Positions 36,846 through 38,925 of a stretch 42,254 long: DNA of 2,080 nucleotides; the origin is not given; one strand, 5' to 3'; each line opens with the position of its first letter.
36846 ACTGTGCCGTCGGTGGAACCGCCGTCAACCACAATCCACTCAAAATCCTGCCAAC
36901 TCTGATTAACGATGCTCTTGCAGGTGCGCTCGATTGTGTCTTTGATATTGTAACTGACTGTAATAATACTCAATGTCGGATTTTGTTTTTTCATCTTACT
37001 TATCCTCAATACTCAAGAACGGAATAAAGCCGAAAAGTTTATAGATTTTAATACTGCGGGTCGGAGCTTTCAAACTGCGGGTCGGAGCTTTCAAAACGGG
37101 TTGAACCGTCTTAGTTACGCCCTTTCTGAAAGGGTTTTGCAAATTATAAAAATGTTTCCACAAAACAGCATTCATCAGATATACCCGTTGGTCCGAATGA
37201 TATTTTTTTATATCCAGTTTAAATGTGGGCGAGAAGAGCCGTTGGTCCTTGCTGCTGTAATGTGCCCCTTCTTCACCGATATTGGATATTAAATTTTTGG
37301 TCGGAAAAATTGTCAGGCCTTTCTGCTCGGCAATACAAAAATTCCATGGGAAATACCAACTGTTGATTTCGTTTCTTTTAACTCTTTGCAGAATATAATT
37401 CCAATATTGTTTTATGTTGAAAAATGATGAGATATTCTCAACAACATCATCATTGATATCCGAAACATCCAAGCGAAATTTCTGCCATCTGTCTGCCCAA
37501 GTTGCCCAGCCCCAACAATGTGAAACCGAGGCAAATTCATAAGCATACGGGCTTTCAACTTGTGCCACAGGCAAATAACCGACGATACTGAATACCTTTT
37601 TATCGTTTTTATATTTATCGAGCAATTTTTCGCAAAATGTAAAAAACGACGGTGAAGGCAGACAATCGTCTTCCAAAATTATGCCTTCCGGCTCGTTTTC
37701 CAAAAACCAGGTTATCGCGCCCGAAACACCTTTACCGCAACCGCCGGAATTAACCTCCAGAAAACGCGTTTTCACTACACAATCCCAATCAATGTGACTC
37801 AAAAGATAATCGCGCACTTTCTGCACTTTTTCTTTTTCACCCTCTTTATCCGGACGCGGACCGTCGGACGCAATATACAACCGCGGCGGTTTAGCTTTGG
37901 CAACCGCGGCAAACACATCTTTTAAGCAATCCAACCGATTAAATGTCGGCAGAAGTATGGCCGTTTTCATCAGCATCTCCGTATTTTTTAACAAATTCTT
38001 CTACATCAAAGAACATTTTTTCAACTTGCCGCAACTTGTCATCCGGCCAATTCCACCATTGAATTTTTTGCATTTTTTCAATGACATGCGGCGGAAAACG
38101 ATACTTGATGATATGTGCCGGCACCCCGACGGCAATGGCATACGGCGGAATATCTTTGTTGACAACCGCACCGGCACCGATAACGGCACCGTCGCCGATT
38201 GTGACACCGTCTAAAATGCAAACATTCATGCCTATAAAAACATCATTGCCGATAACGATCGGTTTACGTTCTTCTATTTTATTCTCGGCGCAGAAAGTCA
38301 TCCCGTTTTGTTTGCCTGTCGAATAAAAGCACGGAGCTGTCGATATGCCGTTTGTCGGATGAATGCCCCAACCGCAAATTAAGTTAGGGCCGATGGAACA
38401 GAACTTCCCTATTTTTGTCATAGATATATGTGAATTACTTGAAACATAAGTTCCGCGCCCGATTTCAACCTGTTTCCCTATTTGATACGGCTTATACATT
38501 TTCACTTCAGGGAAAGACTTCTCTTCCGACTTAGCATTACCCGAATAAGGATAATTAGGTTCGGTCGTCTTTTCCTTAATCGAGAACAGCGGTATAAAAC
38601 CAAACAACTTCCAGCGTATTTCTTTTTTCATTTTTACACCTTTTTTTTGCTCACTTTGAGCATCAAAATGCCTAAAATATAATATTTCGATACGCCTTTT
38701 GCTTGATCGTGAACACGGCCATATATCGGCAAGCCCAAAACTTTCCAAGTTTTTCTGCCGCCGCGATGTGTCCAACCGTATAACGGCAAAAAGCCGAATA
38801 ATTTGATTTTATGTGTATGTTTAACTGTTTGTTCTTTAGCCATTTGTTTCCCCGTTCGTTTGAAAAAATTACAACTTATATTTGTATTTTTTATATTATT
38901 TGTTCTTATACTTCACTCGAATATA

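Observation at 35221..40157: One short peptide tail (consensus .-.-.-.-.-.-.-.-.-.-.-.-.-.) is attached to five enzymes of four unrelated folds in a single glycan operon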

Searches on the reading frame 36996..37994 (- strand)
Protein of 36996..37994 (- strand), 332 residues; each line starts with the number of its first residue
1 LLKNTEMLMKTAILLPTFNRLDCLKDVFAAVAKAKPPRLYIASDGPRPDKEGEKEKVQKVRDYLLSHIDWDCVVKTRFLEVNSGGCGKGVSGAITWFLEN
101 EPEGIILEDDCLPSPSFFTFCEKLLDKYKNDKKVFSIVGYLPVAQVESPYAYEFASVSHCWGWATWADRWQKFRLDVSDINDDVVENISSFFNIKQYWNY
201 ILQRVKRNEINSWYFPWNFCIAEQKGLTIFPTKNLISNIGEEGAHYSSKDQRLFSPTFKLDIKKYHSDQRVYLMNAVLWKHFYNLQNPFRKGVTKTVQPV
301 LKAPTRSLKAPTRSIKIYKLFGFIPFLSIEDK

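Call 3: search_protein_families(library=pfam, proteins=[window:36996-37994:-], max_evalue=0.01)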
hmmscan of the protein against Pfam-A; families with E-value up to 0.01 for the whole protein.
window:36996-37994:- (332 aa): 0 families
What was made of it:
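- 36996..37970 (-): GnT-I-like (GT13-like) GT-A glycosyltransferase. A disordered linker is followed by one C-terminal tail unit at 36999-37043 (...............). No Pfam hit (call 3).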

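Call 8: find_homologous_proteins(query=window:36996-37970:-, max_evalue=0.00001)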
Query window:36996-37970:- (324 aa): 7524 proteins with E <= 0.00001 among 8000 candidates; the best 120 are listed.
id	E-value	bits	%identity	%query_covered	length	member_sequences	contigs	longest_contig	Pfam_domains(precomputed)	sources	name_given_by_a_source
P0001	5.1e-210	715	95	100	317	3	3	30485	-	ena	-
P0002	1.1e-152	526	71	100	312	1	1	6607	-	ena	-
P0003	3.6e-117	409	58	93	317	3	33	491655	-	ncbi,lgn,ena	-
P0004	3.7e-116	406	61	87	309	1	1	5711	-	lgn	-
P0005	6.5e-115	402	61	88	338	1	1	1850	-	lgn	-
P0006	2.3e-114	400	55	100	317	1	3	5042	-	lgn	-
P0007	4.6e-113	396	56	100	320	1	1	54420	-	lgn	-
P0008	4.8e-112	392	55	100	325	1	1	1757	-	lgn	-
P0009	9.4e-112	391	56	97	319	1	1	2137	-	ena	-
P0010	3.1e-109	383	53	100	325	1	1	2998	-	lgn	-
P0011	1.7e-106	374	53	97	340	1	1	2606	-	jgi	-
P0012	2.5e-106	374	60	86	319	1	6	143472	-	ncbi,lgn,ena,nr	ncbi:nucleotide-diphospho-sugar transferase [bacterium]|nr:nucleotide-diphospho-sugar transferase [b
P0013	1.4e-105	371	55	100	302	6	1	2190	-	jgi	jgi:hypothetical protein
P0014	3.2e-104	367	52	100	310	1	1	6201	-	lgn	-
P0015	1.7e-103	364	52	100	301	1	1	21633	-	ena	-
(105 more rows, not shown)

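Call 12: find_encoding_contigs(protein=P0001, flank=10000, max_places=4)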
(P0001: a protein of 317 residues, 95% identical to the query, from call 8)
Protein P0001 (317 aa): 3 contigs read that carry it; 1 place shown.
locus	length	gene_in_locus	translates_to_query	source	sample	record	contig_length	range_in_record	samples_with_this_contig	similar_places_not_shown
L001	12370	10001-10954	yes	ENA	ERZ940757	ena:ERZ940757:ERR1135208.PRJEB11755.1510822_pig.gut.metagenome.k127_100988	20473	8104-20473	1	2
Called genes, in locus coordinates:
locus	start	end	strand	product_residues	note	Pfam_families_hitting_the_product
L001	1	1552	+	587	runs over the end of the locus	PF00664:ABC_membrane, PF00005:ABC_tran, PF02463:SMC_N (faint)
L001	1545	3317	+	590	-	PF00664:ABC_membrane, PF00005:ABC_tran, PF02463:SMC_N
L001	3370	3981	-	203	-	PF12682:Flavodoxin_4, PF12724:Flavodoxin_5 (faint)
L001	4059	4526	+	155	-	PF00383:dCMP_cyt_deam_1, PF14437:MafB19-deam, PF14439:Bd3614-deam (weak)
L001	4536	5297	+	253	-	PF02578:Cu-oxidase_4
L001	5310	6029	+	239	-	PF01510:Amidase_2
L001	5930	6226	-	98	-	-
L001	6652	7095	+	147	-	-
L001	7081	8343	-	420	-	PF16754:Pesticin (weak)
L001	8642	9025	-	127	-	PF04076:BOF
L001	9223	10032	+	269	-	PF25084:LbH_EIF2B (faint), PF00132:Hexapep, PF14602:Hexapep_2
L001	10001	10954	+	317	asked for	-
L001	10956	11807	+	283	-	PF00535:Glycos_transf_2, PF10111:Glyco_tranf_2_2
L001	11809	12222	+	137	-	PF01467:CTP_transf_like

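Call 13: find_encoding_contigs(protein=P0002, flank=10000, max_places=3)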
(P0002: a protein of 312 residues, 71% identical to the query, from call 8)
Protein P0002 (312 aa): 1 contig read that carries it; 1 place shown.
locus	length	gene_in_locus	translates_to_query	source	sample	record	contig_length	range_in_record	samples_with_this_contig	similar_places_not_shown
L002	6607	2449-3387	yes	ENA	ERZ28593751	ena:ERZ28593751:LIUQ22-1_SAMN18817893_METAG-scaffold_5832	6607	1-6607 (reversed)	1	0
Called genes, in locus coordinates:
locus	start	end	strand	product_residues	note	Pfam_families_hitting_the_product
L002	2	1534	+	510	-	?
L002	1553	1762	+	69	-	-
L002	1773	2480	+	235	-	PF25084:LbH_EIF2B, PF25087:GMPPB_C (faint), PF00132:Hexapep, PF14602:Hexapep_2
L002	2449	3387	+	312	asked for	-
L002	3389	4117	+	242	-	PF00535:Glycos_transf_2, PF10111:Glyco_tranf_2_2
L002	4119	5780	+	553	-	PF00535:Glycos_transf_2, PF10111:Glyco_tranf_2_2, PF13641:Glyco_tranf_2_3, PF00535:Glycos_transf_2, PF10111:Glyco_tranf_2_2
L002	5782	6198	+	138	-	PF01467:CTP_transf_like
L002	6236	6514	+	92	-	-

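Call 25: search_protein_families(library=pfam, proteins=[L002:14-1534:+], max_evalue=0.001)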
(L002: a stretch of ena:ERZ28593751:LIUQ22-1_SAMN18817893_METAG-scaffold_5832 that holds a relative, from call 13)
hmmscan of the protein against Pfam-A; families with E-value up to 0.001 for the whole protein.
L002:14-1534:+ (506 aa): 1 family
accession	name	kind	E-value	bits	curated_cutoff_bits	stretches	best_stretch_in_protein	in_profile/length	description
PF04464.20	Glyphos_transf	-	1.8e-21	77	22.1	1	160-491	29-352/367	CDP-Glycerol:Poly(glycerophosphate) glycerophosphotransferase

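Call 38: predict_structure(alignment_id=A4)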
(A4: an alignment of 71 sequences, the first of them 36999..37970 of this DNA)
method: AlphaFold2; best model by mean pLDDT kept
length: 324 residues; sequences in the alignment: 71
mean_pLDDT: 91.4   pTM: 0.84
mean pLDDT of the five models: 91.4, 91.3, 91.3, 91.2, 91.0
residues with pLDDT >= 90: 266; 70-90: 32; 50-70: 8; < 50: 18
segments of 3 or more residues with pLDDT < 50: 286-303
pLDDT, mean of each block of 10 residues (from residue 1): 97 97 98 97 97 98 98 93 98 98 97 98 98 96 98 96 98 98 96 98 96 98 98 79 91 95 97 92 59 39 63 84 71
secondary structure, 60 per line:
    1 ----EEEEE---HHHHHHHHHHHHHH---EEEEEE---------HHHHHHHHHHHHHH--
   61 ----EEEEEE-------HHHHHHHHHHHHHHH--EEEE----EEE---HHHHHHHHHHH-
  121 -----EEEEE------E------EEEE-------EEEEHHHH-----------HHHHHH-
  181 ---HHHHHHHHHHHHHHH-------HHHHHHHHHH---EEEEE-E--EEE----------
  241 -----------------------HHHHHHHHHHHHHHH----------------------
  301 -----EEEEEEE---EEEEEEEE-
elements in order: E5-9 H13-26 E30-35 H45-58 E65-70 H78-92 E95-98 E103-105 H109-119 E126-130 E144-147 E155-158 H159-162 H174-179 H184-198 H206-215 E219-223 E228-230 H264-278 E306-312 E316-323
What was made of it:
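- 36996..37970 (-): Residues 306-312 and 316-323 form a beta-hairpin with F-G-F at the turn (call 38).
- In the GnT-I-like enzyme the tail is a hairpin with an F-G-F turn (pLDDT 63-84) behind an 18-residue disordered linker (call 38).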

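Call 45: fold_search(model_id=the predicted structure, library=pdb)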
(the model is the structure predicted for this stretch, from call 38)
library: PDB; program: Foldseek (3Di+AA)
matches with E <= 10: 1408; with E <= 0.001: 109
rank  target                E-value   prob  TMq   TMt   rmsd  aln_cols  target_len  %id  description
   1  1foa                  1.1e-10  1.00  0.52  0.49   4.8       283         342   14  CRYSTAL STRUCTURE OF N-ACETYLGLUCOSAMINYLTRANSFERASE I (released 2001-05-16)
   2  5ggi_A                1.8e-10  1.00  0.49  0.41   6.5       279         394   10  Crystal structure of human protein O-mannose beta-1,2-N-acetylglucosaminyltransferase in complex with Mn, UDP and Mann (released 2016-08-10)
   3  1fo8                  4.1e-10  1.00  0.46  0.45   5.1       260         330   12  CRYSTAL STRUCTURE OF N-ACETYLGLUCOSAMINYLTRANSFERASE I (released 2001-04-25)
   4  1fo9                  1.3e-09  1.00  0.47  0.46   4.7       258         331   13  CRYSTAL STRUCTURE OF N-ACETYLGLUCOSAMINYLTRANSFERASE I (released 2001-04-25)
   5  5ggi_B                1.7e-09  1.00  0.48  0.30   6.6       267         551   12  Crystal structure of human protein O-mannose beta-1,2-N-acetylglucosaminyltransferase in complex with Mn, UDP and Mann (released 2016-08-10)
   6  5ggf_B                2.8e-09  1.00  0.44  0.28   8.8       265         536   11  Crystal structure of human protein O-mannose beta-1,2-N-acetylglucosaminyltransferase form II (released 2016-08-10)
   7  5ggf_A                6.0e-09  1.00  0.44  0.28   8.9       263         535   11  Crystal structure of human protein O-mannose beta-1,2-N-acetylglucosaminyltransferase form II (released 2016-08-10)
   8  5vcr_A                1.3e-08  1.00  0.40  0.38   8.4       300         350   12  Alpha-1,6-mannosyl-glycoprotein 2-beta-N-acetylglucosaminyltransferase with bound uranium dioxide (released 2018-04-11)
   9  5vcr_B                1.8e-08  1.00  0.39  0.37   8.2       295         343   12  Alpha-1,6-mannosyl-glycoprotein 2-beta-N-acetylglucosaminyltransferase with bound uranium dioxide (released 2018-04-11)
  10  5vcs_B                1.8e-08  1.00  0.40  0.40  12.4       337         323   12  Alpha-1,6-mannosyl-glycoprotein 2-beta-N-acetylglucosaminyltransferase with Bound Acceptor (released 2018-04-11)
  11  5vcs_A                2.3e-08  1.00  0.40  0.37   8.4       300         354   12  Alpha-1,6-mannosyl-glycoprotein 2-beta-N-acetylglucosaminyltransferase with Bound Acceptor (released 2018-04-11)
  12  5vcm_B                3.4e-08  1.00  0.41  0.38   8.6       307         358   13  Alpha-1,6-mannosyl-glycoprotein 2-beta-N-acetylglucosaminyltransferase with bound UDP and Manganese (released 2018-04-11)
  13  5vcm_A                1.8e-07  1.00  0.38  0.36   9.1       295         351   12  Alpha-1,6-mannosyl-glycoprotein 2-beta-N-acetylglucosaminyltransferase with bound UDP and Manganese (released 2018-04-11)
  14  5z8b_B                4.4e-07  1.00  0.38  0.56   8.4       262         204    9  Truncated N-acetylglucosaminyl transferase KfiA from E. coli K5 strain apo form (released 2019-02-06)
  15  4p00_A                6.8e-07  1.00  0.30  0.15   4.5       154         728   18  Bacterial Cellulose Synthase in complex with cyclic-di-GMP and UDP (released 2014-04-09)
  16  1h7l                  9.8e-07  1.00  0.39  0.51   8.6       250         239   13  dTDP-MAGNESIUM COMPLEX OF SPSA FROM BACILLUS SUBTILIS (released 2001-12-13)
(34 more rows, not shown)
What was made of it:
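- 36996..37970 (-): AlphaFold2 pLDDT 91 and Foldseek match to 1foa (GnT-I) at E 1e-10 (calls 38, 45).
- On GT-A glycosyltransferases (carriers GT8, GT2a, GT2b, GnT-I-like): The model of the fourth enzyme matches GnT-I 1foa at E 1e-10 and SpsA 1h7l at E 1e-6 (call 45).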

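Call 48: search_protein_families(library=ncbifam, proteins=[window:36999-37970:-], max_evalue=1)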
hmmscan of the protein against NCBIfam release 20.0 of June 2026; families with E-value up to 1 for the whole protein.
window:36999-37970:- (324 aa): 1 family
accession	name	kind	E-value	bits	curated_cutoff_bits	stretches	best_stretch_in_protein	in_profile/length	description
TIGR04440.1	glyco_TIGR04440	domain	0.028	14.2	70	1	3-65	2-64/215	TIGR00180 family glycosyltransferase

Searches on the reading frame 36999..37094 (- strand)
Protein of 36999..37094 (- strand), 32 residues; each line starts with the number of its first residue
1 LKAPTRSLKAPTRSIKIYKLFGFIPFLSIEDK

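Call 11: search_protein_families(library=pfam, proteins=[window:36999-37094:-], max_evalue=10)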
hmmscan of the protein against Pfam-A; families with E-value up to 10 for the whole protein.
seq(32 aa): 0 families
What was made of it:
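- On Any curated protein family or domain (Pfam-A, NCBIfam): Five tail or module sequences gave 0 Pfam families at E up to 10 (call 11).
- On MORN / cell-wall-binding beta-hairpin repeats: There is no HMM match (call 11).
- Closest known: Beta-hairpin repeat modules forming single-layer sheets. Different: There is no sequence match to the Pfam models (call 11).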

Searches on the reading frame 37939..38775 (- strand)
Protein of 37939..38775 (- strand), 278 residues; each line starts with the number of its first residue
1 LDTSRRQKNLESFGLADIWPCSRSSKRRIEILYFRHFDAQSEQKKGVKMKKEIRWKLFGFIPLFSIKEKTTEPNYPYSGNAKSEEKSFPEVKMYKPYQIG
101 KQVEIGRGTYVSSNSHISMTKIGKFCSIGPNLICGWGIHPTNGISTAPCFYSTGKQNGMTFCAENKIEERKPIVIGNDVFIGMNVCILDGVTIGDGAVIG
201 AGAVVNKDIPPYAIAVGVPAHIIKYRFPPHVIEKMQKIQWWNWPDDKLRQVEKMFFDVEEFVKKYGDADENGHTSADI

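Call 3: search_protein_families(library=pfam, proteins=[window:37939-38775:-], max_evalue=0.01)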
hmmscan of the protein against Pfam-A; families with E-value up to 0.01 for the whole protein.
window:37939-38775:- (278 aa): 4 families
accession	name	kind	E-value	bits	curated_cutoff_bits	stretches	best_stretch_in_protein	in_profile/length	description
PF00132.30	Hexapep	-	9.8e-15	54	27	1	173-207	2-36/36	Bacterial transferase hexapeptide (six repeats)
PF25084.1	LbH_EIF2B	-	1.8e-09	38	54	1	90-132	9-51/105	EIF2B subunit epsilon LbH domain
PF14602.12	Hexapep_2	-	7.8e-09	35.5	27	1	172-206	1-33/34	Hexapeptide repeat of succinyl-transferase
PF25087.1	GMPPB_C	-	0.0011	19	39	0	120-149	11-40/110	GMPPB C-terminal domain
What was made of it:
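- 37939..38631 (-): Hexapeptide-repeat (left-handed beta-helix) acetyltransferase. One N-terminal unit at 38569-38613 (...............), about 25 residues ahead of the catalytic domain. Pfam Hexapep, E 9.8e-15 (call 3).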

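Call 48: search_protein_families(library=ncbifam, proteins=[window:37942-38631:-], max_evalue=1)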
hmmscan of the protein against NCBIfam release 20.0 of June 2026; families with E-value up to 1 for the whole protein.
window:37942-38631:- (230 aa): 51 families (the best 25 are shown)
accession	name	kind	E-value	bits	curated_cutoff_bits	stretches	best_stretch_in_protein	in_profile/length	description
TIGR03308.1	phn_thr-fam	hypoth_equivalog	1.2e-38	133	201.65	1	53-217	35-203/204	phosphonate metabolim protein, transferase hexapeptide repeat family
NF000311.1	Vat_ABCDEFH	equivalog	3.1e-30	105.2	300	1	73-202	59-188/201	Vat family streptogramin A O-acetyltransferase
NF000490.1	chloram_CatB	equivalog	1.5e-28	99.6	350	1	47-205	32-191/210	type B chloramphenicol O-acetyltransferase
NF000111.1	stregram_VatD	exception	3.6e-27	95.5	400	1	72-201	61-190/209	streptogramin A O-acetyltransferase Vat(D)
NF000147.1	stregram_VatF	exception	2e-25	89.6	400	1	73-202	68-198/221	streptogramin A O-acetyltransferase Vat(F)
NF033468.1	stregram_VatI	exception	2.3e-25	89.6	415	1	74-196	62-184/208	streptogramin A O-acetyltransferase Vat(I)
NF000084.1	amicyc_ac_ApmA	equivalog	6e-24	85.2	550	1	122-219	174-273/274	aminocyclitol acetyltransferase ApmA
NF000020.1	stregram_VatE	exception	2.4e-23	82.9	450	1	73-195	63-186/214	streptogramin A O-acetyltransferase Vat(E)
NF000101.1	stregram_VatA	exception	3.4e-23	82.4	450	1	74-195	68-189/219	streptogramin A O-acetyltransferase Vat(A)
NF000504.1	stregram_VatH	exception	9.2e-22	78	475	1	73-200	66-193/216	streptogramin A O-acetyltransferase Vat(H)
NF000097.1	stregram_VatC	exception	4.9e-20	72.3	425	1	74-195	68-189/212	streptogramin A O-acetyltransferase Vat(C)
NF007240.0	PRK09677.1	equivalog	1.8e-19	70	243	1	121-178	127-184/192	putative lipopolysaccharide biosynthesis O-acetyl transferase WbbJ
TIGR03570.1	NeuD_NnaD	subfamily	6.3e-18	65.1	160.8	2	125-172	154-201/202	NeuD/PglB/VioB family sugar acetyltransferase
TIGR03532.1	DapD_Ac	equivalog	1.3e-16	60.9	231.75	1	122-176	158-212/231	2,3,4,5-tetrahydropyridine-2,6-dicarboxylate N-acetyltransferase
NF007076.0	PRK09527.1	equivalog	1.9e-16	60.1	347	1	49-176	70-183/203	galactoside O-acetyltransferase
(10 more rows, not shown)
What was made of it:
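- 37939..38631 (-): NCBIfam matches begin at residues 47-53 (call 48).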
